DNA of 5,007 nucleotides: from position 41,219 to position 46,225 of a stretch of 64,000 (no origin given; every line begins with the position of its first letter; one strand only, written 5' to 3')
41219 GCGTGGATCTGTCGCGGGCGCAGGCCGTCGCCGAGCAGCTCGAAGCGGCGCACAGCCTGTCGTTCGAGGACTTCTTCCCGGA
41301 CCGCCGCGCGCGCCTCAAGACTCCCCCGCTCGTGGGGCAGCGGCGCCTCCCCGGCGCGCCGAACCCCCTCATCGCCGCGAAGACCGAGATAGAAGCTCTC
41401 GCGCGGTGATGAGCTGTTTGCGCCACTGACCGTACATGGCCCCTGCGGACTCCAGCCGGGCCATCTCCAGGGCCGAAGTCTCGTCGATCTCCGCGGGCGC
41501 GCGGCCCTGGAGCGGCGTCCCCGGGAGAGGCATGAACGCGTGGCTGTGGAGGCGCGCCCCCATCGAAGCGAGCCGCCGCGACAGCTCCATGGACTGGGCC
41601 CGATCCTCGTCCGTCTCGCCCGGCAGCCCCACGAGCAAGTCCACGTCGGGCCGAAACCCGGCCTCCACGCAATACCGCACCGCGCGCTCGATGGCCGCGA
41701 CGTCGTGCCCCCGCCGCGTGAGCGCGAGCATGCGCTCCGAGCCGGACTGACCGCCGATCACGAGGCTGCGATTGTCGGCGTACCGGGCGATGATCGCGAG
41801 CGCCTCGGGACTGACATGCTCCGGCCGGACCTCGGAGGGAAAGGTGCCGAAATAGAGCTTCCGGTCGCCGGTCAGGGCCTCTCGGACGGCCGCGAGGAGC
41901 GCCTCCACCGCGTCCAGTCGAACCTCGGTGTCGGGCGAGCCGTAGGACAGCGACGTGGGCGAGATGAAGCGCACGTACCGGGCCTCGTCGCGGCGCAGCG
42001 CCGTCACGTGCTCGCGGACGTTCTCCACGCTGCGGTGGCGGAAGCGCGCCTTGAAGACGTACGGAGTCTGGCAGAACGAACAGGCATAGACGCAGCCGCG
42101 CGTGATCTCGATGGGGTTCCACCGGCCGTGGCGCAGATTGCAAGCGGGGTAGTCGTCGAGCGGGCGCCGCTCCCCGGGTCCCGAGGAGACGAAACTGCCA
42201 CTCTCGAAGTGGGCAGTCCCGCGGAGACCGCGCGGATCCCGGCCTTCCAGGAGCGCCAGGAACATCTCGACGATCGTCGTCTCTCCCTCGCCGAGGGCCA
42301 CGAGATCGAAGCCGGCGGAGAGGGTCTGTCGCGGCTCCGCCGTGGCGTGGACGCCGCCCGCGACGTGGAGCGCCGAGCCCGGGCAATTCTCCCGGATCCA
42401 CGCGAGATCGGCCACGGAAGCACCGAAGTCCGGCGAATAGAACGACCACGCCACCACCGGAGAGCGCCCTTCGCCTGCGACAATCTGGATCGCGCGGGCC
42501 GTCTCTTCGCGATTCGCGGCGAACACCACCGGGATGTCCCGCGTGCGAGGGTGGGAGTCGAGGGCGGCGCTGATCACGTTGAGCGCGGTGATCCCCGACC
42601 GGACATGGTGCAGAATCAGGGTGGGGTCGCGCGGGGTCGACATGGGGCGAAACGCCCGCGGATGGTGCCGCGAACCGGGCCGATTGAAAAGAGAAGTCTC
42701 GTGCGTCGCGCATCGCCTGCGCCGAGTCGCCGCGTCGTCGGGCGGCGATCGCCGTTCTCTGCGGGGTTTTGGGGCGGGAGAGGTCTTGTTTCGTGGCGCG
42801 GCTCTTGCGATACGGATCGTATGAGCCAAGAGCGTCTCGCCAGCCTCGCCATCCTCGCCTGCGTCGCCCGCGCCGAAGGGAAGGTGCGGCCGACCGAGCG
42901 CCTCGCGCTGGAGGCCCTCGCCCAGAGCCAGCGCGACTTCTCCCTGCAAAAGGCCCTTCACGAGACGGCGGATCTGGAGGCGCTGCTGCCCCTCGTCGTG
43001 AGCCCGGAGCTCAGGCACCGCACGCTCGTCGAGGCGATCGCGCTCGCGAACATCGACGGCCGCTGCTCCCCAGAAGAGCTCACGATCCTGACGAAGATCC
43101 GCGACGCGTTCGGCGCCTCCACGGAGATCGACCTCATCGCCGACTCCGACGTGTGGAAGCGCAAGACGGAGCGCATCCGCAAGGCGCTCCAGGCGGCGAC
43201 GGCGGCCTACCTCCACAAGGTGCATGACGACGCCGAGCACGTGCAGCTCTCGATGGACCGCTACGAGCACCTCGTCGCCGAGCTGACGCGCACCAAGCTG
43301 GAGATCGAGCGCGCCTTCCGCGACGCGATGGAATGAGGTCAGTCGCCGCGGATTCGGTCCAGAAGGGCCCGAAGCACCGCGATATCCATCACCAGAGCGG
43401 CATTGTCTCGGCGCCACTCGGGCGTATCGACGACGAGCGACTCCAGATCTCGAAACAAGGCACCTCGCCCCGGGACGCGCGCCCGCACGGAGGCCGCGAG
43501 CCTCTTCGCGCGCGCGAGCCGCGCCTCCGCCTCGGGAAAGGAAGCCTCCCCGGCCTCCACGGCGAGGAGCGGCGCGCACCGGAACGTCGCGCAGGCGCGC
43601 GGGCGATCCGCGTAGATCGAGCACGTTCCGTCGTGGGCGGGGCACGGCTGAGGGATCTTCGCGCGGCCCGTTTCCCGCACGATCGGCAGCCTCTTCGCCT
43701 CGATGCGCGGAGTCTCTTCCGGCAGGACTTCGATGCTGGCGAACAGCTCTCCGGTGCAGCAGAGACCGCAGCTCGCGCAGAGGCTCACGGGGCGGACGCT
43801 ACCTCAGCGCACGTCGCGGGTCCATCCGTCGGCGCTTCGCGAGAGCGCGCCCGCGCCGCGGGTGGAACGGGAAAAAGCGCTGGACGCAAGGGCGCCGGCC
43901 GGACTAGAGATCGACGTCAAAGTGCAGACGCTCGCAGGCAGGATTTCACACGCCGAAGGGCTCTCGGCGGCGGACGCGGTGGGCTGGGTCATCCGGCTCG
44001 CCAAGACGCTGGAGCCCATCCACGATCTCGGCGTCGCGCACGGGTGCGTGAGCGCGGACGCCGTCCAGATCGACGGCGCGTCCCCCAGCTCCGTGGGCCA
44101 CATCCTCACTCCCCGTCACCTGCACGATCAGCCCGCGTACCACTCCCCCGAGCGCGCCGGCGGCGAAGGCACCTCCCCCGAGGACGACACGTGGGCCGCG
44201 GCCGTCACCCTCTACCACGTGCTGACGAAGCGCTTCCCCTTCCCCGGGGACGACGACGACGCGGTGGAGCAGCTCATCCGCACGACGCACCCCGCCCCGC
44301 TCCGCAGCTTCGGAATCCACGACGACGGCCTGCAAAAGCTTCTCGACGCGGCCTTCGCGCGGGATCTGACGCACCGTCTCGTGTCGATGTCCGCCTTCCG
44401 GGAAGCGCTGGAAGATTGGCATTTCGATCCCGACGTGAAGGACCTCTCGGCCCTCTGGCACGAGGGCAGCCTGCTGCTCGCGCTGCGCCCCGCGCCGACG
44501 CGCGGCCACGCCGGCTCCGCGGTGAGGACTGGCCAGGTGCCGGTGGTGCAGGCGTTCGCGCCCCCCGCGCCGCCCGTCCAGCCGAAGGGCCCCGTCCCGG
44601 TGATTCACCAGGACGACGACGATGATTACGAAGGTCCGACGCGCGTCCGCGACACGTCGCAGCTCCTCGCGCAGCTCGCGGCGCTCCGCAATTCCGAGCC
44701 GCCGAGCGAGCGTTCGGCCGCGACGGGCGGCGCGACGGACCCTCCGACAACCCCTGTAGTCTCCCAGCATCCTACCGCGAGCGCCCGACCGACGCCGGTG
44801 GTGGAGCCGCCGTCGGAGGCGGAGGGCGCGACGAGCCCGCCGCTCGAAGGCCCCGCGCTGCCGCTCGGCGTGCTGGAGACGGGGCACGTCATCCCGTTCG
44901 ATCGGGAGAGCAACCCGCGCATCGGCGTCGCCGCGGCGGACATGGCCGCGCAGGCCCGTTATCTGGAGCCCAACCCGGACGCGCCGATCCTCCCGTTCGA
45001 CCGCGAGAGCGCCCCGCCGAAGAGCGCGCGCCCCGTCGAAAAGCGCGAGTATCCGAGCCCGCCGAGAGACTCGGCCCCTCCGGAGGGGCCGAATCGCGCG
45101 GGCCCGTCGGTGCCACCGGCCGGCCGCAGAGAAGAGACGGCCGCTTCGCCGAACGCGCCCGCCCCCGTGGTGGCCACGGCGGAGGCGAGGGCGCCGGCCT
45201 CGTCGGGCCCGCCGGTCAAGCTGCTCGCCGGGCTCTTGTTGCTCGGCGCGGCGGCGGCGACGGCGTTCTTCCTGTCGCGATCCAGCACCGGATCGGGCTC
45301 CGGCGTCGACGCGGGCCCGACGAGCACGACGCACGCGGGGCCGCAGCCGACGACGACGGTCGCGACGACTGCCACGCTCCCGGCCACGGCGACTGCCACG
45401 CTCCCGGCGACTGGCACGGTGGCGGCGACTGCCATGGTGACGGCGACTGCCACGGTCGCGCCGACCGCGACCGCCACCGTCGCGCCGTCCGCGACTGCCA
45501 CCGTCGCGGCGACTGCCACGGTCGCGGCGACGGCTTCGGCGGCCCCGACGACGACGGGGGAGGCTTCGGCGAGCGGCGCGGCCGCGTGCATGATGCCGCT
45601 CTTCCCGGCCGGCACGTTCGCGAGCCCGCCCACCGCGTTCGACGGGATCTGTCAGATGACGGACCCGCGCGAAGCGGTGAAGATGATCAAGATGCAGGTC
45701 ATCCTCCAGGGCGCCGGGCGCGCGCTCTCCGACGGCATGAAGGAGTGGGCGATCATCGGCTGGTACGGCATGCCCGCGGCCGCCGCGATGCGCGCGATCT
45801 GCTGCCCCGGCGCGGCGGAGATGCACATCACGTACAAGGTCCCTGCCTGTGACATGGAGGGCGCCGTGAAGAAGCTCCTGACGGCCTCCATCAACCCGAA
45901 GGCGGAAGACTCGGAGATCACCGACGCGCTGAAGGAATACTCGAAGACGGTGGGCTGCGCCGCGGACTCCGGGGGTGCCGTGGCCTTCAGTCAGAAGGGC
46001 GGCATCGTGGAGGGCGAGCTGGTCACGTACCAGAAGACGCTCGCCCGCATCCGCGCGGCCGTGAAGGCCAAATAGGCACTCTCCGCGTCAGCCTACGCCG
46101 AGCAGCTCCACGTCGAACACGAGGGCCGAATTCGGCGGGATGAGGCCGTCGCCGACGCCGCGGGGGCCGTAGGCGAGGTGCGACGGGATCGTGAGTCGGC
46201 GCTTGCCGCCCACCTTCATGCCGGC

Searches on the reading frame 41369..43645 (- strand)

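Call 48: search_protein_families(library=pfam, proteins=[window:41369-43645:-], max_evalue=0.001)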
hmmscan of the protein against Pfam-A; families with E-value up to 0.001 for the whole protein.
window:41369-43645:- (758 aa): 2 families
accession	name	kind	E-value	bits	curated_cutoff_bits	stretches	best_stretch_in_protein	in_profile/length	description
PF04055.27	Radical_SAM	-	2.5e-24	86.8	29.5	1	512-688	1-165/166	Radical SAM superfamily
PF02310.24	B12-binding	-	0.00011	22.5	32.1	1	426-460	83-119/121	B12 binding domain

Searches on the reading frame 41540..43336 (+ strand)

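Call 48: search_protein_families(library=pfam, proteins=[window:41540-43336:+], max_evalue=0.001)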
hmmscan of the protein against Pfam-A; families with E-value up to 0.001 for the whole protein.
window:41540-43336:+ (598 aa): 1 family
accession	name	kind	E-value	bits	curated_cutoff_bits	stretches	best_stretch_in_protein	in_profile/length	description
PF05099.18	TerB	-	4.3e-05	24.2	24.4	0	432-527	1-109/118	Tellurite resistance protein TerB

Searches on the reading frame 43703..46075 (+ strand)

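Call 48: search_protein_families(library=pfam, proteins=[window:43703-46075:+], max_evalue=0.001)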
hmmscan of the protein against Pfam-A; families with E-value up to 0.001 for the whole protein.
window:43703-46075:+ (790 aa): 1 family
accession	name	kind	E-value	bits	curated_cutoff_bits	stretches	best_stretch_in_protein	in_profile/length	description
PF00069.31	Pkinase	-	4.2e-06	26.8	31.7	1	142-226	159-252/263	Protein kinase domain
